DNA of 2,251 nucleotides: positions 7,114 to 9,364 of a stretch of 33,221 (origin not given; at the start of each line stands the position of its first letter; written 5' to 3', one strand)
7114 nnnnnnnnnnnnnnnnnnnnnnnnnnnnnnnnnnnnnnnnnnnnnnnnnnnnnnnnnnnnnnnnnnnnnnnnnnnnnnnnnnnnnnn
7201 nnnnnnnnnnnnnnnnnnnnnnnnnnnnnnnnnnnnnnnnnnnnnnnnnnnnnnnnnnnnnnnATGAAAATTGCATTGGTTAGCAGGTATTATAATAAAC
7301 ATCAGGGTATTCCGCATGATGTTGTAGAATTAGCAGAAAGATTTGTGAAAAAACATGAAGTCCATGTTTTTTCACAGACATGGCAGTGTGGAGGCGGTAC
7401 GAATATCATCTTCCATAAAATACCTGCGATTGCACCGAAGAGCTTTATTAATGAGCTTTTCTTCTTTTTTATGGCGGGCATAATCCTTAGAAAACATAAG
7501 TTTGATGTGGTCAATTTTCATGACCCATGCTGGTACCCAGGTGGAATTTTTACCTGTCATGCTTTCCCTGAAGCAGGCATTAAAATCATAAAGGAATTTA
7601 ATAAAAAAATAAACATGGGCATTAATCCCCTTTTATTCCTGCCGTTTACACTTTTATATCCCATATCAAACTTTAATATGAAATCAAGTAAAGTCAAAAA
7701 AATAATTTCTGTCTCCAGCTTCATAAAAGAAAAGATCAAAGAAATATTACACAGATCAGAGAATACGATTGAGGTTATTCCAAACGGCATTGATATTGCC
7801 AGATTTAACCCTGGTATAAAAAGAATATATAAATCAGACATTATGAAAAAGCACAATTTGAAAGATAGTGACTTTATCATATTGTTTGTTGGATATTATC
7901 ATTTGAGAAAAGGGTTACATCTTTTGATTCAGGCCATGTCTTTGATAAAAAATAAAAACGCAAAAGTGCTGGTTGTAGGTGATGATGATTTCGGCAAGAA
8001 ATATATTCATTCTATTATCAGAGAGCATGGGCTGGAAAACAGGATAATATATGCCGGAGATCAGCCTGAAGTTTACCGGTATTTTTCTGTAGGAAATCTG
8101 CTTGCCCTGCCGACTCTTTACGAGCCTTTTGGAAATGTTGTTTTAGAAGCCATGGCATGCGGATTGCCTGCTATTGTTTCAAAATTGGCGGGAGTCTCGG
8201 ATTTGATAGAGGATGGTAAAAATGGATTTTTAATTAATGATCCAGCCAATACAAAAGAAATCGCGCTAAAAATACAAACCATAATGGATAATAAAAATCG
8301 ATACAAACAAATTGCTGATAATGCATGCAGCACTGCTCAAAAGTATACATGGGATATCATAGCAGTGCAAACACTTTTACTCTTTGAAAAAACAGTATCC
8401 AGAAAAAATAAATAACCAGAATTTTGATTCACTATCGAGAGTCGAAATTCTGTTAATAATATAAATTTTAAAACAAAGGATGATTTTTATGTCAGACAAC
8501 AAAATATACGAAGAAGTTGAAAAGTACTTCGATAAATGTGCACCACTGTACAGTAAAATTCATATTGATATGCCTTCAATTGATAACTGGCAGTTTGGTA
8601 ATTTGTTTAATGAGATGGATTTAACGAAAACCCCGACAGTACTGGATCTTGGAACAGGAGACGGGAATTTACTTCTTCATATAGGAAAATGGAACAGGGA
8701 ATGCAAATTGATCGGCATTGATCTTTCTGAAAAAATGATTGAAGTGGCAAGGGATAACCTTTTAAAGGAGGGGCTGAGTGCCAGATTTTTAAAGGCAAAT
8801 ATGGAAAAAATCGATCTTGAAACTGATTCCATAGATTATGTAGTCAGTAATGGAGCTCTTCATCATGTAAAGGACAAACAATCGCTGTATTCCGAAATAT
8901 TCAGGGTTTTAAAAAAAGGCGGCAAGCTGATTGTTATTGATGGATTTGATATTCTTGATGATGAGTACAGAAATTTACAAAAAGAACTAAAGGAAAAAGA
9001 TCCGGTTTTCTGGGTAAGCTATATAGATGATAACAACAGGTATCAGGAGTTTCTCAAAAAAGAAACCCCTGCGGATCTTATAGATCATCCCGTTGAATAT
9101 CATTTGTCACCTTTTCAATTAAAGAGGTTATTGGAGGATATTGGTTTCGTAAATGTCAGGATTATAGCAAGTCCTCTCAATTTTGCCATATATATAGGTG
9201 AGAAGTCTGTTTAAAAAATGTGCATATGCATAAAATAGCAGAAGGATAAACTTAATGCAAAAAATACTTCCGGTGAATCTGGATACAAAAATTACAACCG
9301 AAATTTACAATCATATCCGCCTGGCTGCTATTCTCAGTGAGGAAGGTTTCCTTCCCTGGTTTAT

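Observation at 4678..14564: Orphan hybrid locus: minimal NRPS with glycosyltransferases, a methyltransferase and a carbamoyltransferase, but no release domain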

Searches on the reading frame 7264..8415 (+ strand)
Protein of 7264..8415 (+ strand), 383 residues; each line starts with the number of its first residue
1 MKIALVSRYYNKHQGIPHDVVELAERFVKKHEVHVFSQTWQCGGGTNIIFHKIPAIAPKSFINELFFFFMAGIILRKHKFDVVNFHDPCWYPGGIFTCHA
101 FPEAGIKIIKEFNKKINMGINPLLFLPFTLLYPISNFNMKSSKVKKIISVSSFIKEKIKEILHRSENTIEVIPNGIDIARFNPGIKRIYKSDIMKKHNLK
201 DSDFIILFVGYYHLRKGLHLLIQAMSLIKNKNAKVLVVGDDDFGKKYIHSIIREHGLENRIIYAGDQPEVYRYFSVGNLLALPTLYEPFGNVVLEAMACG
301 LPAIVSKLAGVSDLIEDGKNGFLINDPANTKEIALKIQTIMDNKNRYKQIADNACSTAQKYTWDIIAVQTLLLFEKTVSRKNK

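Call 3: search_protein_families(library=pfam, proteins=[window:7264-8415:+], max_evalue=0.01)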
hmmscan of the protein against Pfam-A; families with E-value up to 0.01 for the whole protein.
window:7264-8415:+ (383 aa): 5 families
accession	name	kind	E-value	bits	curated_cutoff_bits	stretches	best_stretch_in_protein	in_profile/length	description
PF00534.26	Glycos_transf_1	-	3.6e-37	128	26.4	1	192-354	4-169/172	Glycosyl transferases group 1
PF13692.12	Glyco_trans_1_4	-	1.1e-31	110.4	27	1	204-343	2-142/142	Glycosyl transferases group 1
PF13439.12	Glyco_transf_4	-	1.9e-15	57.7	28.5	1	20-180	8-170/170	Glycosyltransferase Family 4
PF20706.3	GT4-conflict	-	3.2e-09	36.7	26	1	166-365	162-380/385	Family 4 Glycosyltransferase in conflict systems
PF13524.12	Glyco_trans_1_2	-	4.9e-06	27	25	1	293-366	67-138/144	Glycosyl transferase-like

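Call 4: search_protein_families(library=ncbifam, proteins=[window:7264-8415:+], max_evalue=0.01)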
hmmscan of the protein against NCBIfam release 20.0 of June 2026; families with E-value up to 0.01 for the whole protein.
window:7264-8415:+ (383 aa): 50 families (the best 25 are shown)
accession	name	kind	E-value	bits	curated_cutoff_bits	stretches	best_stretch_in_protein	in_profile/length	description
TIGR03999.1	thiol_BshA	equivalog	8e-32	110.6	273.7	1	133-369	136-365/375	N-acetyl-alpha-D-glucosaminyl L-malate synthase BshA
TIGR02149.1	glgA_Coryne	subfamily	2.5e-30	105.9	302.4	1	143-377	144-390/391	glycogen synthase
TIGR03088.1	stp2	hypoth_equivalog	8.8e-29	100.7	409.05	1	144-376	137-372/374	TIGR03088 family PEP-CTERM/XrtA system glycosyltransferase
NF012028.0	PRK15484.1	subfamily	2.6e-26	92.6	618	1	143-368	139-369/380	lipopolysaccharide N-acetylglucosaminyltransferase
NF041876.1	EPS_EpsE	equivalog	1.6e-24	86.9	400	1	150-357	168-375/389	exopolysaccharide biosynthesis GT4 family glycosyltransferase EpsE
TIGR04157.1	glyco_rSAM_CFB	subfamily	2.2e-24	86.2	400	1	142-367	168-399/406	TIGR04157 family glycosyltransferase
TIGR03449.1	mycothiol_MshA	equivalog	3.5e-23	82.2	462.5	1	163-377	184-403/406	D-inositol-3-phosphate glycosyltransferase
TIGR04063.1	stp3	hypoth_equivalog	5.1e-23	81.6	442.05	1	159-363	170-381/397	TIGR04063 family PEP-CTERM/XrtA system glycosyltransferase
NF047684.1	TeichurnBiosyTuaC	equivalog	9.9e-23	80.7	550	1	137-359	158-370/391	teichuronic acid biosynthesis protein TuaC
NF038298.1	EPS_HpsO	equivalog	2.2e-22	79.4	575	1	126-376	128-386/388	hormogonium polysaccharide biosynthesis glycosyltransferase HpsO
NF041010.1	glycosy_Agl16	equivalog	9.9e-22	77.3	575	1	142-376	132-350/352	glycosylation protein Agl16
TIGR04047.1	MSMEG_0565_glyc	hypoth_equivalog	9.2e-21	74.3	259.85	1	144-373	139-370/373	MSMEG_0565 family glycosyltransferase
NF046085.1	XrtY_assoc_Gly1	equivalog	2.6e-19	69.3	400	1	146-375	163-382/387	XrtY-associated glycosyltransferase XYAG1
TIGR02472.1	sucr_P_syn_N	equivalog_domain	8.3e-19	67.7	576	1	147-365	189-429/439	sucrose-phosphate synthase, putative, glycosyltransferase domain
NF038295.1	EPS_HpsP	equivalog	5.3e-18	65.2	550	1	171-376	180-386/388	hormogonium polysaccharide biosynthesis glycosyltransferase HpsP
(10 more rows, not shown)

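Call 70: search_solved_structures(query=window:7264-8412:+, max_evalue=1e-10)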
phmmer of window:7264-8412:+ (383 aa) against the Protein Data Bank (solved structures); distinct sequences matched with E-value up to 1e-10: 16.
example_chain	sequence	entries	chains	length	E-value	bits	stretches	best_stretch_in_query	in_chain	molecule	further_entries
4xso_B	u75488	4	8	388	8.6e-22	80.7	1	170-369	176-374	Alr3699 protein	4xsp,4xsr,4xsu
6kih_A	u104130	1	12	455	5.9e-21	77.9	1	191-375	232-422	Tll1590 protein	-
5d00_A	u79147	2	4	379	2.9e-19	72.4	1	135-343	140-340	N-acetyl-alpha-D-glucosaminyl L-malate synthase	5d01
2jjm_A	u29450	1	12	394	2e-17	66.3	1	166-354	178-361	GLYCOSYL TRANSFERASE, GROUP 1 FAMILY PROTEIN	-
3mbo_A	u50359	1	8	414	2.3e-17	66.1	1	166-354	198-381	Glycosyltransferase, group 1 family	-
3c4q_A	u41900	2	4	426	2e-15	59.7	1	155-382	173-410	Predicted glycosyltransferases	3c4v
3c48_A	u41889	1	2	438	2.2e-15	59.6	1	155-382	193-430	Predicted glycosyltransferases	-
7mi0_A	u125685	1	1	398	1e-12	50.8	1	137-339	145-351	Glycosyltransferase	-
6tvp_A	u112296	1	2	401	6.8e-12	48.1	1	146-377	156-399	Alpha-maltose-1-phosphate synthase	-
6d9t_A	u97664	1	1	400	1.8e-11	46.7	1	147-383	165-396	Glycosyl transferase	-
2r60_A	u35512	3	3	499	1.9e-11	46.6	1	271-382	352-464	Glycosyl transferase, group 1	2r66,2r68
6n1x_A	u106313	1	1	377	5.3e-11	45.2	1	147-374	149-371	Glycosyltransferase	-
4rbn_A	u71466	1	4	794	6.7e-11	44.8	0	248-372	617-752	Sucrose synthase:Glycosyl transferases group 1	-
3fro_A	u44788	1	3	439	7.5e-11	44.7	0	164-371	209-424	GlgA glycogen synthase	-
2bis_A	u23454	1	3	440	7.6e-11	44.7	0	164-371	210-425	GLGA GLYCOGEN SYNTHASE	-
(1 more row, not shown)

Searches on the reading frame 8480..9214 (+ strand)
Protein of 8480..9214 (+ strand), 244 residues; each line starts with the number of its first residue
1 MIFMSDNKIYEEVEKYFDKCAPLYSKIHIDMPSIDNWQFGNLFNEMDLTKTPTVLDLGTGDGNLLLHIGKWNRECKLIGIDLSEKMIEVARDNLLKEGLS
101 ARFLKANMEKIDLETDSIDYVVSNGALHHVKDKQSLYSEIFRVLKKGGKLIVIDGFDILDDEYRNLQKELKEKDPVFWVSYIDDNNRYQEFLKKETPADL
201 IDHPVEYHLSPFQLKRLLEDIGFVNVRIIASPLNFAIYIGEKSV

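Call 3: search_protein_families(library=pfam, proteins=[window:8480-9214:+], max_evalue=0.01)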
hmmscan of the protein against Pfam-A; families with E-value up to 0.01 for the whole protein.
window:8480-9214:+ (244 aa): 21 families
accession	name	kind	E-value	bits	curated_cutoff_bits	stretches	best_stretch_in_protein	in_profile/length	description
PF13847.12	Methyltransf_31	-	1.7e-26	93.1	27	1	51-193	4-142/145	Methyltransferase domain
PF13649.12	Methyltransf_25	-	6.2e-24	85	27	1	54-148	1-97/97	Methyltransferase domain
PF08241.18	Methyltransf_11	-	8.3e-24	84.5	21.2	1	55-152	1-95/95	Methyltransferase domain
PF08242.18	Methyltransf_12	-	6.7e-18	65.7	30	1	55-150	1-98/98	Methyltransferase domain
PF01209.24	Ubie_methyltran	-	1.1e-16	61.3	20.1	1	13-156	9-155/233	ubiE/COQ5 methyltransferase family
PF13489.12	Methyltransf_23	-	2.6e-15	57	27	1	50-226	22-162/164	Methyltransferase domain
PF05175.20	MTS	-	1.9e-10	41.1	23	1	42-153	23-139/170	Methyltransferase small domain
PF02353.26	CMAS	-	3e-08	33.8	27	1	42-152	54-164/273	Mycolic acid cyclopropane synthetase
PF06325.19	PrmA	-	2.6e-07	30.9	22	1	48-171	159-274/296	Ribosomal protein L11 methyltransferase (PrmA)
PF24675.1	NpmA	-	3.9e-06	26.8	60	1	44-172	17-156/214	16S rRNA (adenine(1408)-N(1))-methyltransferase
PF00891.24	Methyltransf_2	-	4.1e-06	26.7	22.3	1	40-158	52-169/210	O-methyltransferase domain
PF01170.24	UPF0020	-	4.7e-06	26.9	22.3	1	72-146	74-154/197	RMKL-like, methyltransferase domain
PF08003.17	Methyltransf_9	-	1.1e-05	25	23.8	1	27-152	92-217/315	Protein of unknown function (DUF1698)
PF07021.18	MetW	-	1.2e-05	25.5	21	1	52-146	15-104/193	Methionine biosynthesis protein MetW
PF02390.23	Methyltransf_4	-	8.6e-05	22.5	24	1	51-98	2-49/173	Putative methyltransferase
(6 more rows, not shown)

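Call 4: search_protein_families(library=ncbifam, proteins=[window:8480-9214:+], max_evalue=0.01)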
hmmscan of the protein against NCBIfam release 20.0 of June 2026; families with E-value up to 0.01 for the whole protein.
window:8480-9214:+ (244 aa): 63 families (the best 25 are shown)
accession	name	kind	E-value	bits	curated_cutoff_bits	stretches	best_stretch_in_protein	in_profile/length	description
NF008823.0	PRK11873.1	subfamily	2e-22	80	263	1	44-154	71-183/272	arsenite methyltransferase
NF041537.1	ArsM_AhpD_UU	exception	3.8e-19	68.7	510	1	39-159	65-185/345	arsenite methyltransferase/AhpD domain selenoprotein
NF001244.0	PRK00216.1-5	equivalog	4.1e-18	65.5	216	1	9-154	6-155/236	bifunctional demethylmenaquinone methyltransferase/2-methoxy-6-polyprenyl-1,4-benzoquinol methylase UbiE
NF041536.1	ArsM_DUF2284_UU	exception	4.4e-17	61.6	575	1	40-158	66-186/459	arsenite methyltransferase/DUF2284 domain selenoprotein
TIGR01934.1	MenG_MenH_UbiE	subfamily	2.4e-16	59.7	158.35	1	36-157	26-146/223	ubiquinone/menaquinone biosynthesis methyltransferase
TIGR02072.1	BioC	equivalog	2.6e-16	60.1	184.95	1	47-152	31-132/244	malonyl-ACP O-methyltransferase BioC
NF047649.1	MTase_UXPK_star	exception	1.6e-15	56.9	460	1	40-154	67-183/283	methyltransferase/UXPK-star double selenoprotein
NF045667.1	MTase_DVU1556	equivalog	2.2e-15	56.7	155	1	46-154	18-121/213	DVU_1556 family methyltransferase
NF043040.1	corrin_prot_MT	hypoth_equivalog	3.3e-14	52.8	180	1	50-154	41-149/216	corrinoid protein-associated methyltransferase CpaM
NF052510.1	methyltran_MpqE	exception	4.3e-14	52.5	335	1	45-154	41-153/234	methyl-plastoquinone biosynthesis methyltransferase MpqE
NF040539.1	AST_met_ArsM_2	exception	1.2e-13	51.5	240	1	51-154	57-165/262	putative arsinothricin biosynthesis methyltransferase ArsM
NF001240.0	PRK00216.1-1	equivalog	4.5e-13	48.8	378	1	48-154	61-170/251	bifunctional demethylmenaquinone methyltransferase/2-methoxy-6-polyprenyl-1,4-benzoquinol methylase UbiE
NF001242.0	PRK00216.1-3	equivalog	6.5e-13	48.7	351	1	51-154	71-177/258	bifunctional demethylmenaquinone methyltransferase/2-methoxy-6-polyprenyl-1,4-benzoquinol methylase UbiE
NF001243.0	PRK00216.1-4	equivalog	1.1e-12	47.8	235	1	11-156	7-155/237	demethylmenaquinone methyltransferase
TIGR02752.1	MenG_heptapren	equivalog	1.7e-12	47.4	419.85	1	12-155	6-152/231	demethylmenaquinone methyltransferase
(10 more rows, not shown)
